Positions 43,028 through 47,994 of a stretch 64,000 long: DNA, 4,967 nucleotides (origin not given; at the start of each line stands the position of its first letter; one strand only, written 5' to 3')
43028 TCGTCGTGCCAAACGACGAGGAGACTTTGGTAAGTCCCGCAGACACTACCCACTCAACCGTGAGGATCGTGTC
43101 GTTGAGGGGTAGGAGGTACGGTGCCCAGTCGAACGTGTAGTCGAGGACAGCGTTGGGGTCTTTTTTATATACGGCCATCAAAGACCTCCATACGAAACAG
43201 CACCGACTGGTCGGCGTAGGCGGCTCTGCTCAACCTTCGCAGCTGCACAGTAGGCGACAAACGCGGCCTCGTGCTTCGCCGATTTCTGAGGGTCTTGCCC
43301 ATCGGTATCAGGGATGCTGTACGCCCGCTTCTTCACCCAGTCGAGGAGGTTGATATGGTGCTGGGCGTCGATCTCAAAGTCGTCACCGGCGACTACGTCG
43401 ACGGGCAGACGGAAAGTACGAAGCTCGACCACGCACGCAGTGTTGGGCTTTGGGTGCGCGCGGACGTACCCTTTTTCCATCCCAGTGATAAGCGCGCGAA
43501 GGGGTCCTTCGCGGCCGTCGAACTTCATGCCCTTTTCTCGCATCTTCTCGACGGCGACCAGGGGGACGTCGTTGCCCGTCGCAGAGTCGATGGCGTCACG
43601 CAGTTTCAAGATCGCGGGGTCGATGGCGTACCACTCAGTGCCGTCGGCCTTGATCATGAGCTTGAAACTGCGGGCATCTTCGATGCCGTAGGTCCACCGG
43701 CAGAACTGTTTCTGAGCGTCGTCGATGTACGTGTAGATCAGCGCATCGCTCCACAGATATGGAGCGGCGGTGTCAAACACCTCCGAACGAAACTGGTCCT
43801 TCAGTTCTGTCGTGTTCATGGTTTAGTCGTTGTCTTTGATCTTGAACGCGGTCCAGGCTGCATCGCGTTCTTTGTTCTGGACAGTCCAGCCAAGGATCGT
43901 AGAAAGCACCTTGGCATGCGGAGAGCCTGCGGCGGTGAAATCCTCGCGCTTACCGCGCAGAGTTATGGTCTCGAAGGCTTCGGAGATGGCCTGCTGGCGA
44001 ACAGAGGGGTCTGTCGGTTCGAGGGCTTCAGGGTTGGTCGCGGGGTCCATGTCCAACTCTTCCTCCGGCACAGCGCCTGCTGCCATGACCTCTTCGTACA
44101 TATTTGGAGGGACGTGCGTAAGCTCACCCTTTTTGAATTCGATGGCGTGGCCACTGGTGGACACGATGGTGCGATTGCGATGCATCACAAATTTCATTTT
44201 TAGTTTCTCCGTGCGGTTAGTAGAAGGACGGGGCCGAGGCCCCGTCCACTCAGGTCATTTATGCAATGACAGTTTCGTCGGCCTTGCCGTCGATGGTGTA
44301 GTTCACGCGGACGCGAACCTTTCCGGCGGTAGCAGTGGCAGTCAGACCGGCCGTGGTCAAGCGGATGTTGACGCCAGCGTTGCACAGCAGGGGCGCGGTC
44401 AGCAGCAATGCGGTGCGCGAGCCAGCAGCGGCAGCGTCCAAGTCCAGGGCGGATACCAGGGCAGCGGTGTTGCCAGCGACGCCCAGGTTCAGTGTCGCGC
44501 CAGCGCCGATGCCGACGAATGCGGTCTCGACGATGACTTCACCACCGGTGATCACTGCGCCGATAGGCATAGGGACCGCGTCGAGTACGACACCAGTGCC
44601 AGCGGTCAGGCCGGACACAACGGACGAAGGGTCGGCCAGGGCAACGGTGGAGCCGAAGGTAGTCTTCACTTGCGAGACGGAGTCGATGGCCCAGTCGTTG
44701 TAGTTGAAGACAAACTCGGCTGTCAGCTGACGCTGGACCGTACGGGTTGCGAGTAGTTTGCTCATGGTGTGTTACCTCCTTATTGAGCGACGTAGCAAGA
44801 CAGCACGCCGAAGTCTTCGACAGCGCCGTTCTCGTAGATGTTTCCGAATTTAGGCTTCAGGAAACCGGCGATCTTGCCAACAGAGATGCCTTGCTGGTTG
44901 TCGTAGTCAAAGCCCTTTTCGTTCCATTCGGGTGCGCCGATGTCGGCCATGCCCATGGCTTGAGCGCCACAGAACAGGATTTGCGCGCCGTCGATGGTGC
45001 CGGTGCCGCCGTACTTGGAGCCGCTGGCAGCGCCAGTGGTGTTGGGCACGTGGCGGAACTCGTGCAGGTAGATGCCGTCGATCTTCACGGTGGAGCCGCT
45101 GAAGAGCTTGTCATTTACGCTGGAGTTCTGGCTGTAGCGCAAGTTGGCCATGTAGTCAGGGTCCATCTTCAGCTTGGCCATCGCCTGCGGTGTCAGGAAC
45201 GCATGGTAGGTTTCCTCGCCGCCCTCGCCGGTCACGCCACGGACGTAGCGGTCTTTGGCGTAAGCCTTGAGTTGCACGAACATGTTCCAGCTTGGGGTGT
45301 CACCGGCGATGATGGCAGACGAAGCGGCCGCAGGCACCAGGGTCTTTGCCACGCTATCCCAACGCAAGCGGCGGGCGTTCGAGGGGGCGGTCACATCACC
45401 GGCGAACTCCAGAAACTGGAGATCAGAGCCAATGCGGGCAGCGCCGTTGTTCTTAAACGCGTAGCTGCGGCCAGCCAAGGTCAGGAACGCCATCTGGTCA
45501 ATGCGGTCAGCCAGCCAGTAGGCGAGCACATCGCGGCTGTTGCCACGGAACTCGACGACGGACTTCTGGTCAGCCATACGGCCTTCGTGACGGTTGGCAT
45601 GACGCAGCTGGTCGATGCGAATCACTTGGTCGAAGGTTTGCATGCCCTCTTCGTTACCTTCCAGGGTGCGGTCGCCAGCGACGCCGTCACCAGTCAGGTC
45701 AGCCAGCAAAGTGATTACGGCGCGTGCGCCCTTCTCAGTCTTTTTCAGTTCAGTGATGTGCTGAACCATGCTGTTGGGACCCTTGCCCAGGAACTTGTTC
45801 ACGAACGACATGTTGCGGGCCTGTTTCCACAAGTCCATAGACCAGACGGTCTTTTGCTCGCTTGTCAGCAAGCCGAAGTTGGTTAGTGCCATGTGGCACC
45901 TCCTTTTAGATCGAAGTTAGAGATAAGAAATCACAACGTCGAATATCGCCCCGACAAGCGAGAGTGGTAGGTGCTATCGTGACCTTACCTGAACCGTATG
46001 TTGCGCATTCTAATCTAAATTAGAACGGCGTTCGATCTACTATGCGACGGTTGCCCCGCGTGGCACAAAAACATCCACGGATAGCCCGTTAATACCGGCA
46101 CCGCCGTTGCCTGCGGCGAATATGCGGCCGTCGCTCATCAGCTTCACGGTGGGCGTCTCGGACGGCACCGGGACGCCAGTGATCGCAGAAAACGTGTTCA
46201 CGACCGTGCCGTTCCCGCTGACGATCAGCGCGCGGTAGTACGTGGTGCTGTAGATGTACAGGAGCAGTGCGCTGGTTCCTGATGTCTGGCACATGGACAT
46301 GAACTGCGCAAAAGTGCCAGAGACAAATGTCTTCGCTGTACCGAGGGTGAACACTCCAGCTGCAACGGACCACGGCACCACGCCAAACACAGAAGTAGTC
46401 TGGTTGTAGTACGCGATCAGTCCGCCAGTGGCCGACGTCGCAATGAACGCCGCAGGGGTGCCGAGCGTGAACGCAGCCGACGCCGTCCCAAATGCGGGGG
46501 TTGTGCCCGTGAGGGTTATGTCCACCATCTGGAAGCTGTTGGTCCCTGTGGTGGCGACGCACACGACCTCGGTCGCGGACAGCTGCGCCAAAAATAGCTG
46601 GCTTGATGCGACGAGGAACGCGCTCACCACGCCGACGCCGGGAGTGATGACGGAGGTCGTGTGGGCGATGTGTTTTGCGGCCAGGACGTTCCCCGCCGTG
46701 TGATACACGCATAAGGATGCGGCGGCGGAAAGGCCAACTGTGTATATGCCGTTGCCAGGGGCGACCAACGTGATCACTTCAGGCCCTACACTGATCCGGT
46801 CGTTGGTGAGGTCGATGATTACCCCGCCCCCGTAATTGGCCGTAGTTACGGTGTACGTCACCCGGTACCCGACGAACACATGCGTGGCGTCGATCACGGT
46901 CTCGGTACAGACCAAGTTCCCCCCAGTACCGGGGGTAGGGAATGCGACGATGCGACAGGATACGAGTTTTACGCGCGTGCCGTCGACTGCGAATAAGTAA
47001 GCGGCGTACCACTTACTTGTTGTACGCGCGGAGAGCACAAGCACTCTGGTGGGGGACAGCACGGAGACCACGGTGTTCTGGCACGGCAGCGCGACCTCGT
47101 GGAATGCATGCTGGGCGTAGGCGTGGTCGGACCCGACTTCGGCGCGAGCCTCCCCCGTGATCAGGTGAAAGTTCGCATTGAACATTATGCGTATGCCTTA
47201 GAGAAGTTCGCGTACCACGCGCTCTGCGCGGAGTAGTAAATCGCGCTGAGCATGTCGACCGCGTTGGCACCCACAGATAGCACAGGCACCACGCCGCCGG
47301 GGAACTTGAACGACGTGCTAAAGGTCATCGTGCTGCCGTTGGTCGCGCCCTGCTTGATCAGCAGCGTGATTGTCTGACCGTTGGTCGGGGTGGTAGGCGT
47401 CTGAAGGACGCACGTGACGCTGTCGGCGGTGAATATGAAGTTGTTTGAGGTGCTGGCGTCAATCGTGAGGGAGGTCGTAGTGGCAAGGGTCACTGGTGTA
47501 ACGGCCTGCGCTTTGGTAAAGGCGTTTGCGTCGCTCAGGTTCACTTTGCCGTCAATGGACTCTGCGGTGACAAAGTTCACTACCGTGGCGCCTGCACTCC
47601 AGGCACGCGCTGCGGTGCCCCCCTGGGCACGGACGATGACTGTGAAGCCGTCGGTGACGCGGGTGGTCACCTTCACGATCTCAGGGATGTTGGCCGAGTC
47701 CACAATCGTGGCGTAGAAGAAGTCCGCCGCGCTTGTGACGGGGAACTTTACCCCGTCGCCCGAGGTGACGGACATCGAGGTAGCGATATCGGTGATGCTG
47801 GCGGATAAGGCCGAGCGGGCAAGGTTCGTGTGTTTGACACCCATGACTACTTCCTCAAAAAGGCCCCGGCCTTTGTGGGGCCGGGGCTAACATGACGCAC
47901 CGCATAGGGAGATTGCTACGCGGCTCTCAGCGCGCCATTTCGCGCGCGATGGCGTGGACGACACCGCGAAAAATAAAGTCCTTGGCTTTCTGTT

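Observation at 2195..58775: Genome-wide asymmetric 13-bp motif always oriented with transcription (stoperator-like regulatory system)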

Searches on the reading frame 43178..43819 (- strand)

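Call 9: search_protein_families(library=phrogs, proteins=[window:43178-43819:-])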
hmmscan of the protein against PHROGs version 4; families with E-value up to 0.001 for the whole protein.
window:43178-43819:- (213 aa): 1 family
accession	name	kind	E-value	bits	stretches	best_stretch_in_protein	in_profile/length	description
phrog_399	-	head and packaging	4.7e-23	82.9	1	1-190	2-196/220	structural protein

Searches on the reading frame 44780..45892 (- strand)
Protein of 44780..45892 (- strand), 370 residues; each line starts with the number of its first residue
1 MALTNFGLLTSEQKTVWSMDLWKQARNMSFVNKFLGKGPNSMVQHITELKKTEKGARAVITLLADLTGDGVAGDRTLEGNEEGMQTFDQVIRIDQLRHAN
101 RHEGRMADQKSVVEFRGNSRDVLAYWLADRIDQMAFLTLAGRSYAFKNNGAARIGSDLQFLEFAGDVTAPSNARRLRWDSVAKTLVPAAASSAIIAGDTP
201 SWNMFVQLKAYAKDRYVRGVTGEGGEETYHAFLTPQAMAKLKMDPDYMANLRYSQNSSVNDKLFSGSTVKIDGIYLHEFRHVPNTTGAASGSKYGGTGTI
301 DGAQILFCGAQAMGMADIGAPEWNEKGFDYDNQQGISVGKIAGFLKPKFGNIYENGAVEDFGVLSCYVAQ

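Call 9: search_protein_families(library=phrogs, proteins=[window:44780-45892:-])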
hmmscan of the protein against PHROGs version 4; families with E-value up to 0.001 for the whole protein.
window:44780-45892:- (370 aa): 3 families
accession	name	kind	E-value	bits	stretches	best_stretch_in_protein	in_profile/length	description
phrog_334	-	head and packaging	1.3e-76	259.1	1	1-369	1-378/381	major head protein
phrog_13784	-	unknown function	4.1e-09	37.7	1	41-145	55-158/177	-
phrog_1357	-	head and packaging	0.00021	21.3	1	195-317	176-294/356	major head protein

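Call 14: search_dna_similar(query=window:44780-45892:-, collection=phages, mode=protein, max_rows=25)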
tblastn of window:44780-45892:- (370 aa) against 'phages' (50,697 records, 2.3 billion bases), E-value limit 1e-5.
Records with a match: 81; places in all: 82; records where one place covers at least 80% of the query: 72.
Best place of each record, by identity: 60-80% 6; <60% 75.
By first word of the organism name: Ralstonia 31; Pseudomonas 10; Burkholderia 10; Klebsiella 6; Erwinia 5; Microcystis 3; Caudoviricetes 2; Serratia 2; Pseudanabaena 2; Agrobacterium 2; and 6 more.
By host as written in the record: - 7; Ralstonia pseudosolanacearum 6; Ralstonia solanacearum 5; Ralstonia pseudosolanacearum I-31 (MT043) 5; Pseudomonas aeruginosa 4; Burkholderia cenocepacia 4; Ralstonia pseudosolanacearum I-33 (MT061) 4; Ralstonia pseudosolanacearum I-15 (MT014) 4; and 28 more.
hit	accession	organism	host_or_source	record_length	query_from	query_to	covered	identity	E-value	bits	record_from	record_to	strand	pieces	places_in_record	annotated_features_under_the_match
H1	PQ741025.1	Pseudomonas phage CRPAP1904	Pseudomonas aeruginosa CRPA190 ...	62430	4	369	99%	62.6%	2e-145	461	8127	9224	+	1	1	major head protein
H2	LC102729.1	Pseudomonas phage phiR18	-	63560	4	369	99%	62.6%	3e-145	460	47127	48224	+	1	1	hypothetical protein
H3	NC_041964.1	Pseudomonas phage phiR18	-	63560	4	369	99%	62.6%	3e-145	460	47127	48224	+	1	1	major head protein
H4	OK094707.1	Pseudomonas phage YMC17/07/R4900a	Pseudomonas aeruginosa YMC17/07/R4900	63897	4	369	99%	62.6%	3e-145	460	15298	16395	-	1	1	major structural protein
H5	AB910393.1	Pseudomonas phage KPP25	Pseudomonas aeruginosa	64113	4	369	99%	62.6%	3e-145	460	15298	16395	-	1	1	major structural protein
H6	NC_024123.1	Pseudomonas phage KPP25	Pseudomonas aeruginosa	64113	4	369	99%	62.6%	3e-145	460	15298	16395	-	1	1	major head protein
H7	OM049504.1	Acidovorax phage AP1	Paracidovorax oryzae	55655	1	366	99%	49.3%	3e-107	351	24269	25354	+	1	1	major structural protein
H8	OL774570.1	Aeromonas phage phiA008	Aeromonas sp.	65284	1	369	100%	43.6%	3e-85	287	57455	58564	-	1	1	hypothetical protein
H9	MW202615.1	Caudoviricetes sp.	Manatee Spring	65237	74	366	79%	45.4%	5e-72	249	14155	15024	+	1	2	major capsid protein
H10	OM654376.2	Paracoccus phage vB_PmaP_KLEP18-1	Paracoccus marcusii strain KR4M-18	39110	4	369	99%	32.7%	2e-35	143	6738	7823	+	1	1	major capsid protein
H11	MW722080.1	Klebsiella phage vB_KpnP_ZX1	Klebsiella sp.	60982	17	369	95%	28.8%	5e-23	106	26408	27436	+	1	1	major capsid protein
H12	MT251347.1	Klebsiella phage LASTA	Klebsiella pneumoniae NI9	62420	17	369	95%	28.6%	6e-23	106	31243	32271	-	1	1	major capsid protein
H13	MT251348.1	Klebsiella phage SJM3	Klebsiella pneumoniae NI9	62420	17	369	95%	28.6%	6e-23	106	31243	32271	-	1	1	major capsid protein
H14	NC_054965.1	Klebsiella phage LASTA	Klebsiella pneumoniae NI9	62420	17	369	95%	28.6%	6e-23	106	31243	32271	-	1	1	major head protein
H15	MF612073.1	Klebsiella phage SopranoGao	Klebsiella pneumoniae 51503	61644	17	369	95%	28.4%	1e-22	105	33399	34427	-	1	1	major capsid protein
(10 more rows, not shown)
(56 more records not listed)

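Call 20: find_related_loci(query=window:44780-45892:-, collection=viral_contigs, flank=10000)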
Query window:44780-45892:- (370 aa) in viral_contigs; peptide patterns used: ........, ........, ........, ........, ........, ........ (x = any residue, [..] = any of these).
321 stretches matched a pattern; 321 encode a relative of the query (tblastn E <= 1e-3); the best 80 are kept; 80 distinct loci.
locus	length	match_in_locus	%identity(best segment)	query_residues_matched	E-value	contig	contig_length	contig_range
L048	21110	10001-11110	95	1-370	0e+0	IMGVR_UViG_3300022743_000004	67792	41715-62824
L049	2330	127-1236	95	1-370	0e+0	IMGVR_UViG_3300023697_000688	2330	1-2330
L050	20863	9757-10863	93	1-369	0e+0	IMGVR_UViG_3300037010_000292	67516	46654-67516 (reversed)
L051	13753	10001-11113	93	1-369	0e+0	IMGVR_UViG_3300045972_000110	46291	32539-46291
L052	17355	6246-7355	83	1-370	0e+0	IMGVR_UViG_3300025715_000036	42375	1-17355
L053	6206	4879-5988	79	1-370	0e+0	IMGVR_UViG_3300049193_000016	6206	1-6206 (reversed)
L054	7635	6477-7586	79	1-370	0e+0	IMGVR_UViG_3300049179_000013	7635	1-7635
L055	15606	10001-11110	79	1-370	0e+0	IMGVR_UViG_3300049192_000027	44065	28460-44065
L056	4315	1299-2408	79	1-370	0e+0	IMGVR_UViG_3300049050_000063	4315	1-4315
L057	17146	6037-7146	82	1-370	0e+0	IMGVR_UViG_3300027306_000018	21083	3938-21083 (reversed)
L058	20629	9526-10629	82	1-368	0e+0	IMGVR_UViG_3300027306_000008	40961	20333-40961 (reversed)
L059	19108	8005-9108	82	1-368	0e+0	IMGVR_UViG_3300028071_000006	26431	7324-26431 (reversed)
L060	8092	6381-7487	80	1-370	0e+0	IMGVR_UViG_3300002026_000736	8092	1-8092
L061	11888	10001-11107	79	1-370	0e+0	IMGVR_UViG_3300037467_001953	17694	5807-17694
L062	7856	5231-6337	79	1-370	0e+0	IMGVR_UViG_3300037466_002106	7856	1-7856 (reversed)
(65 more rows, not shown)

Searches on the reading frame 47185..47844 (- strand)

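Call 9: search_protein_families(library=phrogs, proteins=[window:47185-47844:-])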
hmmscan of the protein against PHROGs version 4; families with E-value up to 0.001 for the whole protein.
window:47185-47844:- (219 aa): 10 families
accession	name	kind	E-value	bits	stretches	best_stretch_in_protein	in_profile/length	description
phrog_8469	-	tail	7.7e-22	79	1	1-110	1-109/303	tail fiber protein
phrog_6427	-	unknown function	4.4e-18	66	1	1-116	2-120/675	-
phrog_30299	-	tail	2.9e-15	57.1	1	1-124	1-129/425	tail fiber protein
phrog_9017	-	tail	1.6e-09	39.3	1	95-210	33-149/159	tail fiber protein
phrog_25788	-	tail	9.8e-08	32.1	1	4-110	268-374/603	tail fiber protein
phrog_4757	-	unknown function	1.3e-05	25.6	1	15-201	189-342/359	-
phrog_24774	-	unknown function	4.7e-05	24.4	1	121-214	158-251/258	-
phrog_25419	-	unknown function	0.00017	21.7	1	7-151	7-155/282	-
phrog_7760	-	tail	0.00031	21.6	1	76-218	106-221/223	tail fiber protein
phrog_1101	-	tail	0.00055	18.9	1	11-128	557-673/1405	tail protein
